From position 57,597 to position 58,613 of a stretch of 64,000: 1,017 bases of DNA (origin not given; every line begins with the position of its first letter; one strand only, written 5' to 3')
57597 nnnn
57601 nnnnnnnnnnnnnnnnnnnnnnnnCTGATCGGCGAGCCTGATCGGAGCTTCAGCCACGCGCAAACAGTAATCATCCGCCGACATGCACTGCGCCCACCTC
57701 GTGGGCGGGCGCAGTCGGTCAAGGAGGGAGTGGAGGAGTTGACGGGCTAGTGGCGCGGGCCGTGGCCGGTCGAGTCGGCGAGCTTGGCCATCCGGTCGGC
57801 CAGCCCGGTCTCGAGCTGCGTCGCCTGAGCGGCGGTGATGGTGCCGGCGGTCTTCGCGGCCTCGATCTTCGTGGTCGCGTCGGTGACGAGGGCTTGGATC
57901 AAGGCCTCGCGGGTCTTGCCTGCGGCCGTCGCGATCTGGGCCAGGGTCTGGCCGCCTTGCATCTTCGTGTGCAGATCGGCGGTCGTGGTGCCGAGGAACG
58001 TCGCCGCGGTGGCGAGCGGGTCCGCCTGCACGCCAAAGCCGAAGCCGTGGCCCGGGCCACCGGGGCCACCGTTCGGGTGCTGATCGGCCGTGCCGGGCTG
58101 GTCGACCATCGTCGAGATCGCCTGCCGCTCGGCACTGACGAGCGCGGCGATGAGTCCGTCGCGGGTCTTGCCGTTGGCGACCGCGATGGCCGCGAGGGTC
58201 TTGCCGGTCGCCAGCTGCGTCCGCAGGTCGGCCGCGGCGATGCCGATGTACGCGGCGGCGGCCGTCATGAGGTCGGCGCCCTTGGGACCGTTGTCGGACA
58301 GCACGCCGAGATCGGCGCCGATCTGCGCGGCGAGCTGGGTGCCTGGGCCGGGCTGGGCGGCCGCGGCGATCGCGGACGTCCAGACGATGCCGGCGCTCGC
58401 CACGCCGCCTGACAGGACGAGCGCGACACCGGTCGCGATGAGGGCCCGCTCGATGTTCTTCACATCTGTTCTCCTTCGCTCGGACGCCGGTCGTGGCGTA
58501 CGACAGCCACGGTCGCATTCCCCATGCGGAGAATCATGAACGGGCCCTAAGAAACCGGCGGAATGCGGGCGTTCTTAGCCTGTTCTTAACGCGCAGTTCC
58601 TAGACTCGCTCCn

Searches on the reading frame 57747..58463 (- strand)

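Call 3: search_protein_families(library=pfam, proteins=[window:57747-58463:-], max_evalue=0.1)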
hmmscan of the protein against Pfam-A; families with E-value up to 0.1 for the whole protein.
window:57747-58463:- (238 aa): 1 family
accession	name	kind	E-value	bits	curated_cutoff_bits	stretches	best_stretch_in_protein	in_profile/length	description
PF21716.3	dnstrm_HI1420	-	0.059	13.7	27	0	173-201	45-73/90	Probable addiction module antidote protein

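Call 4: search_protein_families(library=ncbifam, proteins=[window:57747-58463:-], max_evalue=0.1)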
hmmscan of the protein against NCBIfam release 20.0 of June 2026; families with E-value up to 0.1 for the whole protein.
window:57747-58463:- (238 aa): 1 family
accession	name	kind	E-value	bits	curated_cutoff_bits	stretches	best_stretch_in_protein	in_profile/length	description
TIGR02684.1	dnstrm_HI1420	hypoth_equivalog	0.057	13.6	53.7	0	173-203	45-75/89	addiction module antidote protein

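Call 36: search_protein_families(library=padloc, proteins=[window:57747-58463:-], max_evalue=0.01)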
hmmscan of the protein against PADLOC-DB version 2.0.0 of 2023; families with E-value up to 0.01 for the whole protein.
window:57747-58463:- (238 aa): 0 families

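Call 37: search_protein_families(library=phrogs, proteins=[window:57747-58463:-], max_evalue=0.01)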
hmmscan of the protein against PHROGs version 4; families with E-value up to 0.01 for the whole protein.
window:57747-58463:- (238 aa): 0 families
